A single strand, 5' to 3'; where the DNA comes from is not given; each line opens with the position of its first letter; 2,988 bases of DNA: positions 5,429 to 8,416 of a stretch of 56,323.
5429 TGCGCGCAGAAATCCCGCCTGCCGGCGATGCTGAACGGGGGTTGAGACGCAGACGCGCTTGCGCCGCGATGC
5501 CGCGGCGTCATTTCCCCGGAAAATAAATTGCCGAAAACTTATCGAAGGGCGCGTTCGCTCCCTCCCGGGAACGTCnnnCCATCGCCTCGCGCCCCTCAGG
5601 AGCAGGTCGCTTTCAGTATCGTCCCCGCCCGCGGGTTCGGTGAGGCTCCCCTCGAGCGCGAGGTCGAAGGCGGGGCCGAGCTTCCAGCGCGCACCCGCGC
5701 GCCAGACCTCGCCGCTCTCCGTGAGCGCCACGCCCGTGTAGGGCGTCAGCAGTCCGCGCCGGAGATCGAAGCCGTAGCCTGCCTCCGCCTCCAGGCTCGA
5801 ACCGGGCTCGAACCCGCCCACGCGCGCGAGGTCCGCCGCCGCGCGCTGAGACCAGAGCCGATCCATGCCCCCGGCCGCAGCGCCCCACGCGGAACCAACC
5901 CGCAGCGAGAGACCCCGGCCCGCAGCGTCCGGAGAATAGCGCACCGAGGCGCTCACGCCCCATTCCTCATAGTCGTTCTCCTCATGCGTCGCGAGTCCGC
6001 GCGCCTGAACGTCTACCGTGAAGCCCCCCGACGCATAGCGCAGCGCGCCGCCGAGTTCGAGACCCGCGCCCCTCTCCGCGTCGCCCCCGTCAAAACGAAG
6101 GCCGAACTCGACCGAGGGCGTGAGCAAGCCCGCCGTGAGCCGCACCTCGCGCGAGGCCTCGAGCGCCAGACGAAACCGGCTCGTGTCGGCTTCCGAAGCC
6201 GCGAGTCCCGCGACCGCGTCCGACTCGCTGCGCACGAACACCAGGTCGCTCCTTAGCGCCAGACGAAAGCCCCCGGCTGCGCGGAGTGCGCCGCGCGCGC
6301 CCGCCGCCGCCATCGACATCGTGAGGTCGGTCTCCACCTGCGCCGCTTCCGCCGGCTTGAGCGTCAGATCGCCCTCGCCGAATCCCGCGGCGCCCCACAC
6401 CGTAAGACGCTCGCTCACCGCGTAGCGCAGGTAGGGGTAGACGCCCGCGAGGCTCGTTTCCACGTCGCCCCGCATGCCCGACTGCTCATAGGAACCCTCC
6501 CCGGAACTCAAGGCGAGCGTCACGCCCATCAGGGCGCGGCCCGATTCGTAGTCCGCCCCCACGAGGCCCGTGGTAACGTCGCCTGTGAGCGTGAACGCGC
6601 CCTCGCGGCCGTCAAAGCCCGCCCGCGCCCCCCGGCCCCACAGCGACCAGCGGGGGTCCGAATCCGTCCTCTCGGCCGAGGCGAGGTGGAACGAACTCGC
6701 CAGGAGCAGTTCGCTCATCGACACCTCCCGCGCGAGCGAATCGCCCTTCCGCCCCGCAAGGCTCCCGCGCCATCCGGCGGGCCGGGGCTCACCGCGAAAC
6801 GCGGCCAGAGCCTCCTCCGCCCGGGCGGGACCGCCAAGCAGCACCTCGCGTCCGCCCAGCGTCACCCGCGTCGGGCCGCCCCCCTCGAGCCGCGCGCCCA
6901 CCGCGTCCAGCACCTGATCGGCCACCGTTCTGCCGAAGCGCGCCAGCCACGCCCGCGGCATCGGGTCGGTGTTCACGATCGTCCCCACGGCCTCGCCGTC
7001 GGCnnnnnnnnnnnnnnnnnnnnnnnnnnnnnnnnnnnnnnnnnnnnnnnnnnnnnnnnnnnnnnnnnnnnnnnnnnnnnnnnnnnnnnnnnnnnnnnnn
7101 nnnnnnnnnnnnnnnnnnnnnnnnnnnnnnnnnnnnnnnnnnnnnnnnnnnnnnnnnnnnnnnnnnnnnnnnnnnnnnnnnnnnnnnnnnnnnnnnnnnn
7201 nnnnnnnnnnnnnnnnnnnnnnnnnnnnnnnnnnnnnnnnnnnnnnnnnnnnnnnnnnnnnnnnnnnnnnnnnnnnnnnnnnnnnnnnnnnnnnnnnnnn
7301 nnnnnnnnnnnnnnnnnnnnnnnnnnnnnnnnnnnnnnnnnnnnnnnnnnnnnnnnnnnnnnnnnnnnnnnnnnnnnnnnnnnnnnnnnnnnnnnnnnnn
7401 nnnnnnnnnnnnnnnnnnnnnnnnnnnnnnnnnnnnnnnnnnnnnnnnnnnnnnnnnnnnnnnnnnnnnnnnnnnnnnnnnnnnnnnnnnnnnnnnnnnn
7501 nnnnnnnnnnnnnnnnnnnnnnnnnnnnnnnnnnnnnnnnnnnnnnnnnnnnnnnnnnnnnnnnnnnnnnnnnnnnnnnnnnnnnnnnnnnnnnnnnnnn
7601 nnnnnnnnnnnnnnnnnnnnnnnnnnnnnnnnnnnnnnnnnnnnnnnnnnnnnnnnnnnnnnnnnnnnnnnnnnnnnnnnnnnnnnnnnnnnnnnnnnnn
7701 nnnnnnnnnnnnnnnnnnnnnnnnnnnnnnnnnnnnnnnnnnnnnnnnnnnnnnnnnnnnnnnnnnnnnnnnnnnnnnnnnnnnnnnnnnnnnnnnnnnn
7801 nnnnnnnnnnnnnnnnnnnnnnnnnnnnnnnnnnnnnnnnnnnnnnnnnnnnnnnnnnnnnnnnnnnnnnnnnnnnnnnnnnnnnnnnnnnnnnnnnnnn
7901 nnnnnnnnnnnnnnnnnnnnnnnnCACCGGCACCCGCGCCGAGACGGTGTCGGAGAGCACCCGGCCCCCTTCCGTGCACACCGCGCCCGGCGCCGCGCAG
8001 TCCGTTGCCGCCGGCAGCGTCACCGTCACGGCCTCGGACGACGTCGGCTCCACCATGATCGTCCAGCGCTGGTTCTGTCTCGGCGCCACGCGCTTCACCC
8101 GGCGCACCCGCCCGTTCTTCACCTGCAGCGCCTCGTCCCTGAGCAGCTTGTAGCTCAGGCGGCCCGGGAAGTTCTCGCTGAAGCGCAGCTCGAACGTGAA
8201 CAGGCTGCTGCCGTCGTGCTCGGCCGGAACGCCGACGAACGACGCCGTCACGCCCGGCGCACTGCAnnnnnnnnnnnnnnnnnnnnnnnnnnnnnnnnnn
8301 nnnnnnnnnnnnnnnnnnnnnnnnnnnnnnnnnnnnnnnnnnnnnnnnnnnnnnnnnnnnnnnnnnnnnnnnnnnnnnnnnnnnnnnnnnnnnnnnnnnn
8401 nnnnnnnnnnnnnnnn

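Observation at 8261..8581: Metazoan-type SRCR domain on a bacterial autotransporter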

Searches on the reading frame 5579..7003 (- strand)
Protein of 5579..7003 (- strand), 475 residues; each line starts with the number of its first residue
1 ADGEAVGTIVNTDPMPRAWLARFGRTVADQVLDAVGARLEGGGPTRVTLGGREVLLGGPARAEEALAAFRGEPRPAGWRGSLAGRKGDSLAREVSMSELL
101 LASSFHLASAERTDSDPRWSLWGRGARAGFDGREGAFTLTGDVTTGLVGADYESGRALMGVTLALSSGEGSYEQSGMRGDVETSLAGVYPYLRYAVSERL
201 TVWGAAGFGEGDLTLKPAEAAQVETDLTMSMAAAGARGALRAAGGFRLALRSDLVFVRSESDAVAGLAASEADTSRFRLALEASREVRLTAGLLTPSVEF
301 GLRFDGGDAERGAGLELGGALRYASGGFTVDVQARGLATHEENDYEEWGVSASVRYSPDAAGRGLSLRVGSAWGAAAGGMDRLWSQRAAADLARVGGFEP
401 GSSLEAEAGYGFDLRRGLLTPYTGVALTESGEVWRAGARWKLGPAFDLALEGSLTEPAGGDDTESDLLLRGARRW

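Call 37: predict_structure(alignment_id=A1)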
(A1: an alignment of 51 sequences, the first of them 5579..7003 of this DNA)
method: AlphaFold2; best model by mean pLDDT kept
length: 475 residues; sequences in the alignment: 51
mean_pLDDT: 78.8   pTM: 0.70
mean pLDDT of the five models: 78.8, 77.5, 76.5, 75.8, 75.7
residues with pLDDT >= 90: 193; 70-90: 158; 50-70: 58; < 50: 66
segments of 3 or more residues with pLDDT < 50: 57-94, 376-400
pLDDT, mean of each block of 10 residues (from residue 1): 50 83 94 91 70 54 45 35 30 56 80 83 86 87 91 95 96 93 98 96 98 96 97 97 94 97 92 95 95 94 87 87 83 76 60 65 73 48 39 41 76 87 82 86 85 83 83 69
secondary structure, 60 per line:
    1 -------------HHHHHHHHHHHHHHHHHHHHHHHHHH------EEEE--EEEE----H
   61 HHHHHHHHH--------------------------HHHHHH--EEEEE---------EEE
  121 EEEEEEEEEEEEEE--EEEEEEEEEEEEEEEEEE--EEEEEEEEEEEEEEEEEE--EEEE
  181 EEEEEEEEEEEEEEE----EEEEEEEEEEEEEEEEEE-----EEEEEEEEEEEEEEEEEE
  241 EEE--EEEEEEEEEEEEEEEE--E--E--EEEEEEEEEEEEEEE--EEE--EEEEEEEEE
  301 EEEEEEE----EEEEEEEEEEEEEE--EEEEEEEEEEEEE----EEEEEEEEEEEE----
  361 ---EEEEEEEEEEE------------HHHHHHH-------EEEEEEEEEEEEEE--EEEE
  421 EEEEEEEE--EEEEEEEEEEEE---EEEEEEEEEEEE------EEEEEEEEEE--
elements in order: H14-39 E46-49 E52-55 H60-69 H96-101 E104-108 E118-134 E137-154 E157-174 E177-195 E200-217 E223-243 E246-261 E270-284 E287-289 E292-307 E312-325 E328-340 E345-356 E364-374 H387-393 E401-414 E417-428 E431-442 E446-457 E464-473

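Call 41: fold_search(model_id=the predicted structure, library=pdb)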
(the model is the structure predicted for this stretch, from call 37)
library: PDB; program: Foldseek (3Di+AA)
matches with E <= 10: 732; with E <= 0.001: 78
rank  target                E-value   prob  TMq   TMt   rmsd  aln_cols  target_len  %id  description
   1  8bnz_P                8.3e-06  1.00  0.35  0.51   6.4       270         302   13  BAM-EspP complex structure with BamA-G431C/EspP-N1293C mutations in nanodisc (released 2023-04-26)
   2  6h7f_A                1.2e-05  1.00  0.39  0.30  11.3       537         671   11  Crystal structure of BauA, the Ferric preacinetobactin receptor from Acinetobacter baumannii in complex with Fe3+-Prea (released 2018-10-10)
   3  3qq2_C                1.8e-05  1.00  0.35  0.58   6.4       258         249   15  Crystal Structure of the Beta Domain of the Bordetella Autotransporter Brka (released 2011-04-13)
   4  3aeh_A                2.7e-05  1.00  0.34  0.53   5.7       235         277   14  Integral membrane domain of autotransporter Hbp (released 2010-07-07)
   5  9p1u_F                3.4e-05  1.00  0.27  0.28  12.8       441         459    7  beta-barrel assembly machine from Escherichia coli in an late state of LptD assembly (released 2026-03-11)
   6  7omm_A                3.4e-05  1.00  0.25  0.19  20.1       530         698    9  Cryo-EM structure of N. gonorhoeae LptDE in complex with ProMacrobodies (MBPs have not been built de novo) (released 2022-05-04)
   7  6h7v_B                3.5e-05  1.00  0.39  0.30  11.6       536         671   11  Crystal structure of BauA, the Ferric preacinetobactin receptor from Acinetobacter baumannii (released 2018-10-10)
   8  3qq2_A                4.1e-05  1.00  0.34  0.58   5.9       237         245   14  Crystal Structure of the Beta Domain of the Bordetella Autotransporter Brka (released 2011-04-13)
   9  5nec_A                4.7e-05  1.00  0.39  0.31  10.7       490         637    8  Crystal structure of the siderophore receptor PiuD from Pseudomonas aeruginosa (released 2018-02-07)
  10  5nec_B                4.9e-05  1.00  0.40  0.32  10.5       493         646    8  Crystal structure of the siderophore receptor PiuD from Pseudomonas aeruginosa (released 2018-02-07)
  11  4rhb_A                5.2e-05  1.00  0.29  0.26  15.9       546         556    7  Crystal structure of the lipopolysaccharide assembly complex LptD-LptE from the Escherichia coli outer membrane (released 2015-08-26)
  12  1nqg                  5.4e-05  1.00  0.36  0.31  11.9       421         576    7  OUTER MEMBRANE COBALAMIN TRANSPORTER (BTUB) FROM E. COLI, WITH BOUND CALCIUM (released 2003-04-29)
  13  8h1r_D                5.9e-05  1.00  0.29  0.20  16.7       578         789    7  Crystal structure of LptDE-YifL complex (released 2023-10-25)
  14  5fok_B                6.2e-05  1.00  0.38  0.30  10.0       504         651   10  Crystal structure of the siderophore receptor PiuA from Pseudomonas aeruginosa (released 2016-05-11)
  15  8bo2_P                6.8e-05  1.00  0.30  0.43  15.0       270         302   11  BAM-EspP complex structure with BamA-S425C/EspP-S1299C mutations in nanodisc (released 2023-04-26)
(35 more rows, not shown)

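Call 44: search_solved_structures(query=A2, max_evalue=10)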
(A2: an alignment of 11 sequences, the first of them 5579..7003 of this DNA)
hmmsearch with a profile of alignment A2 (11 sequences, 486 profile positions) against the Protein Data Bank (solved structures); distinct sequences matched with E-value up to 10: 0.

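Call 45: search_protein_families(library=pfam, alignment_id=A2, max_evalue=1)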
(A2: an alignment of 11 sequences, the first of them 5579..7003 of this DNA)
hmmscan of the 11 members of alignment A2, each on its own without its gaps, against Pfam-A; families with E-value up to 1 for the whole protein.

A. member 1, window:5579-7003:- (475 aa): 1 family
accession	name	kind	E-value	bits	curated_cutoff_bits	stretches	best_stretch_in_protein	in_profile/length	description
PF13505.12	OMP_b-brl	-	0.0048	17.5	28.7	1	100-232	4-133/175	Outer membrane protein beta-barrel domain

B. families by the number of members that match (of 11 scanned): 1 family
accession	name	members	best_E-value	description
PF13505.12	OMP_b-brl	5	4.3e-06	Outer membrane protein beta-barrel domain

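Call 72: search_protein_representatives(protein=window:5579-7003:-)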
Query: 475 residues. Proteins with E-value up to 0.001 (for the whole library): 8307; up to 1e-10: 6654; up to 1e-30: 3791. The best 150 are listed.
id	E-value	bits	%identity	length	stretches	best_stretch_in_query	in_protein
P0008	9.4e-272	918.1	92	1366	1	1-475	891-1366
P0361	9.3e-198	674.1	75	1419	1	2-475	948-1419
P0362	6.2e-171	585.6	64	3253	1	1-475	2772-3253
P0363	2.0e-161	554.3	63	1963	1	1-475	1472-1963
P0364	1.7e-158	544.6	61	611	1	2-475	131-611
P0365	1.5e-157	541.5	64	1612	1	1-475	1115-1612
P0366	1.0e-156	538.8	61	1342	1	2-475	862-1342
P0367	9.7e-156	535.6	60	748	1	1-475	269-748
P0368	1.0e-155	535.5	62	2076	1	1-475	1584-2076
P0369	1.8e-153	528.0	60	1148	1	2-475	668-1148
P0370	7.1e-150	516.2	58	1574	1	2-475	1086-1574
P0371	9.2e-150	515.9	62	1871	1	2-475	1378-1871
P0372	6.1e-148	509.8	60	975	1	1-475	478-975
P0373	8.5e-145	499.5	60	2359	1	2-475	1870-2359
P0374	5.1e-137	473.8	58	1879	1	1-475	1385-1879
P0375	8.4e-137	473.1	57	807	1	4-475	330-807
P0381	1.6e-124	432.7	54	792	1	14-475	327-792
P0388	9.4e-113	393.8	49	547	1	4-475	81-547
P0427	2.6e-98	346.2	48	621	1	5-456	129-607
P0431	5.7e-98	345.1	46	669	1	17-475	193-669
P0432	7.9e-98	344.6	48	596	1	11-475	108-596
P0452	2.5e-96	339.7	46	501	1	6-475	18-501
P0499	3.0e-94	332.8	44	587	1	2-474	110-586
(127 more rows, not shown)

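Call 73: search_protein_families(library=pfam, proteins=[P0364, P0367, P0375, P0381, P0388, P0427, P0431, P0432, P0452, P0499], max_evalue=0.01)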
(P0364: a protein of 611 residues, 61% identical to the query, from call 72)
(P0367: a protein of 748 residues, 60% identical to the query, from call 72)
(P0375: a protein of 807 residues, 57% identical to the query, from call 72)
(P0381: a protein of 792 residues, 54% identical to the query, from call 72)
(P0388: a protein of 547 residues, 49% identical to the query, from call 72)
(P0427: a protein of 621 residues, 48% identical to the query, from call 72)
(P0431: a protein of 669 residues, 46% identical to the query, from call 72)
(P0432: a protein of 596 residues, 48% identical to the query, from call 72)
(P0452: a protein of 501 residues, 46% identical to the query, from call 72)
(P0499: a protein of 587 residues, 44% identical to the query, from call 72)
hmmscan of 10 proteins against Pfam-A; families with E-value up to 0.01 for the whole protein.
P0364 (611 aa): 2 families
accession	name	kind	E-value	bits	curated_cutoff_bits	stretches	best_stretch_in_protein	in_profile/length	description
PF03160.20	Calx-beta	-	4e-20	72.5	27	1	40-140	13-117/119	Calx-beta domain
PF03797.25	Autotransporter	-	5.9e-08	33.2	26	1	260-348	2-91/255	Autotransporter beta-domain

P0367 (748 aa): 3 families
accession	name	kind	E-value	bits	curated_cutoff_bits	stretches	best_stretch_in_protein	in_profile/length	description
PF03160.20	Calx-beta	-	6.2e-20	71.8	27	1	176-264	10-98/119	Calx-beta domain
PF13505.12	OMP_b-brl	-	1.9e-05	25.4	28.7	1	370-525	2-150/175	Outer membrane protein beta-barrel domain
PF07481.16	DUF1521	-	0.003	18.1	23.6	1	203-302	72-160/169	Domain of Unknown Function (DUF1521)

P0375 (807 aa): 3 families
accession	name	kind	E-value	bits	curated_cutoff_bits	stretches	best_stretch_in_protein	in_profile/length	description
PF03160.20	Calx-beta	-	9.3e-21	74.5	27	1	245-321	22-99/119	Calx-beta domain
PF12733.13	Cadherin-like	-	2.2e-18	66.9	24.2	1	31-106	8-89/89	Cadherin-like beta sandwich domain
PF09136.16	Glucodextran_B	-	0.003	17.9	27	1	43-104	24-80/83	Glucodextranase, domain B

P0381 (792 aa): 0 families

P0388 (547 aa): 2 families
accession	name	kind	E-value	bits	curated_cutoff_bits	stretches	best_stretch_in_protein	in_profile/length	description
PF03797.25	Autotransporter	-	1.7e-12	48.1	26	1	193-284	1-94/255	Autotransporter beta-domain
PF13505.12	OMP_b-brl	-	0.0021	18.7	28.7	1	172-294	4-122/175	Outer membrane protein beta-barrel domain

P0427 (621 aa): 1 family
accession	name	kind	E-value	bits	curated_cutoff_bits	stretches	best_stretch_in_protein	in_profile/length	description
PF03160.20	Calx-beta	-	1.8e-17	63.9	27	1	49-121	24-101/119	Calx-beta domain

P0431 (669 aa): 4 families
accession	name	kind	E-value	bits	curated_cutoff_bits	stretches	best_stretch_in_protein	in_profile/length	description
PF13753.12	SWM_repeat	-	1.2e-27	96.4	27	2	82-157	4-84/86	Putative flagellar system-associated repeat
PF03797.25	Autotransporter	-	6.3e-10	39.7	26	2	310-401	3-95/255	Autotransporter beta-domain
PF13505.12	OMP_b-brl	-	0.00042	21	28.7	1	285-422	4-135/175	Outer membrane protein beta-barrel domain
PF13205.12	Big_5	-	0.00058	21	23.6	1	93-166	22-92/105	Bacterial Ig-like domain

P0432 (596 aa): 3 families
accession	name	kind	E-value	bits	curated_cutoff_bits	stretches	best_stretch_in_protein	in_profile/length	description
PF00041.27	fn3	-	1.2e-10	41.9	25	1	14-96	2-78/84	Fibronectin type III domain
PF25059.1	FN3_DSCAM-DSCAML_C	-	0.003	18.3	39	1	36-102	14-80/89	DSCAM/DSCAML C-terminal Fn3-like domain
PF16656.11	Pur_ac_phosph_N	-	0.0041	18.1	30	1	25-88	13-82/93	Purple acid Phosphatase, N-terminal domain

P0452 (501 aa): 0 families

P0499 (587 aa): 2 families
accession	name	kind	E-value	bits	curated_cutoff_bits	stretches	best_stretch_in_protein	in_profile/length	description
PF03160.20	Calx-beta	-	3.3e-20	72.7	27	1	18-120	12-118/119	Calx-beta domain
PF21112.3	CsgH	-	0.00056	20.3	27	1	259-295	15-51/88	CsgH protein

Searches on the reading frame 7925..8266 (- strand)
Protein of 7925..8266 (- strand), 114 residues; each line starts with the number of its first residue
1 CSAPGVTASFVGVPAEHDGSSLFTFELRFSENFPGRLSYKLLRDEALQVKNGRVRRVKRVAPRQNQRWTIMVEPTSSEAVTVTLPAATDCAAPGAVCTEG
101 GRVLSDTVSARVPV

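Call 52: search_protein_families(library=pfam, alignment_id=A3, max_evalue=1)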
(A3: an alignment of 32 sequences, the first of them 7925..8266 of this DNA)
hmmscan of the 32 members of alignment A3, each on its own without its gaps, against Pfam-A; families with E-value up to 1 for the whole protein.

A. member 1, window:7925-8266:- (114 aa): 1 family
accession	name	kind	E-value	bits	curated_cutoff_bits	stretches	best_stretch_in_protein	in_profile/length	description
PF00868.26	Transglut_N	-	0.14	13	27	1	23-90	32-102/114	Transglutaminase family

B. families by the number of members that match (of 32 scanned): 10 families
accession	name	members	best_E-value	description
PF19078.6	Big_12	3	3.4e-07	Bacterial Ig-like domain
PF06280.18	fn3_5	3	0.0065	Fn3-like domain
PF00868.26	Transglut_N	2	0.015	Transglutaminase family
PF08087.16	Toxin_18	2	0.051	Conotoxin O-superfamily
PF13584.12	BatD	1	0.02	BatD DUF11 like domain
PF25275.1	Golvesin_C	1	0.076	Golvesin C-terminal domain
PF16277.11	DUF4926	1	0.083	Domain of unknown function (DUF4926)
PF24156.1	DUF7407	1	0.12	Domain of unknown function (DUF7407)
PF04234.18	CopC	1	0.16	CopC domain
PF08926.16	DUF1908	1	0.17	Domain of unknown function (DUF1908)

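Call 54: predict_structure(alignment_id=A3)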
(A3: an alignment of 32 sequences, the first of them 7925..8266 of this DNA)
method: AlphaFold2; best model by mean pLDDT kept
length: 114 residues; sequences in the alignment: 32
mean_pLDDT: 95.8   pTM: 0.87
mean pLDDT of the five models: 95.8, 95.5, 95.2, 94.8, 93.1
residues with pLDDT >= 90: 107; 70-90: 6; 50-70: 1; < 50: 0
segments of 3 or more residues with pLDDT < 50: none
pLDDT, mean of each block of 10 residues (from residue 1): 89 98 98 91 98 98 96 98 97 94 96 97
secondary structure, 60 per line:
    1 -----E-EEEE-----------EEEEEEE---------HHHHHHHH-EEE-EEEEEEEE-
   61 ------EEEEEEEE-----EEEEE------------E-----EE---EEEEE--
elements in order: E8-11 E23-29 H39-46 E48-50 E52-59 E67-74 E80-84 E108-112

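Call 59: fold_search(model_id=the predicted structure, library=pdb)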
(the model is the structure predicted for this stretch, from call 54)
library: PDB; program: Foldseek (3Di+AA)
matches with E <= 10: 1753; with E <= 0.001: 0
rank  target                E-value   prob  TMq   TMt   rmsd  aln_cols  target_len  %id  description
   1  6j11_E                2.9e-02  0.85  0.34  0.34   4.8       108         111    9  MERS-CoV spike N-terminal domain and 7D10 scFv complex (released 2019-07-24)
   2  5u8r_L                4.6e-02  0.72  0.33  0.35  10.0       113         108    8  Structure of the ectodomain of the human Type 1 insulin-like growth factor receptor (released 2018-02-28)
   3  4lba_A                5.7e-02  0.95  0.47  0.50   8.0       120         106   10  Crystal structure of a conjugative transposon lipoprotein (BACEGG_03088) from Bacteroides eggerthii DSM 20697 at 1.70  (released 2013-08-07)
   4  7eh5_O                6.7e-02  0.69  0.33  0.34   9.8       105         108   10  Cryo-EM structure of SARS-CoV-2 S-D614G variant in complex with neutralizing antibodies, RBD-chAb15 and RBD-chAb45 (released 2021-09-01)
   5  5u8q_L                6.7e-02  0.66  0.32  0.34  10.0       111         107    7  Structure of the ectodomain of the human Type 1 insulin-like growth factor receptor in complex with IGF-I (released 2018-02-28)
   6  4lba_B                7.1e-02  0.92  0.47  0.49   7.9       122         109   10  Crystal structure of a conjugative transposon lipoprotein (BACEGG_03088) from Bacteroides eggerthii DSM 20697 at 1.70  (released 2013-08-07)
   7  6wxl_E                7.1e-02  0.80  0.37  0.37   8.0       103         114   11  Cryo-EM structure of the VRC315 clinical trial, vaccine-elicited, human antibody 1D12 in complex with an H7 SH13 HA tr (released 2021-06-09)
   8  7yhk_H                7.1e-02  0.57  0.31  0.31  11.0       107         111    7  Cryo-EM structure of the HA trimer of A/Beijing/262/1995(H1N1) in complex with neutralizing antibody 12H5 (released 2022-08-17)
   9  9nc3_N                7.5e-02  0.72  0.37  0.39   4.8       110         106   11  AMC008 v4.2 SOSIP Env trimer in complex with b12 and 3BC315 Fabs (released 2026-01-21)
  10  4bhu_A                7.5e-02  0.35  0.31  0.29   9.9       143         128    7  Crystal structure of BslA - A bacterial hydrophobin (released 2013-08-14)
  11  7ec5_F                8.0e-02  0.77  0.37  0.39   4.8       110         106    5  EV-D68 in complex with 8F12 Fab (released 2021-03-31)
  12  8vye_D                8.0e-02  0.77  0.36  0.38   4.8       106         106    8  SARS-CoV-2 S (C.37 Lambda variant) plus S309, S2L20, and S2X303 Fabs (released 2024-03-27)
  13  5uoe_W                8.9e-02  0.69  0.33  0.35  10.6       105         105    5  Crystal Structure Analysis of Elbow-Engineered-Fab-Bound Human Insulin Degrading Enzyme (IDE) (released 2018-02-07)
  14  9v0p_F                8.9e-02  0.60  0.34  0.35   7.2       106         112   12  Cryo-EM structure of RSV pre-F in complex with antibody CNR2053 (released 2025-12-31)
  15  8p5m_L                9.4e-02  0.72  0.36  0.38   5.6       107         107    9  SARS-CoV-2 Spike RBD in complex with Mab-23 (Fab) (released 2024-06-05)
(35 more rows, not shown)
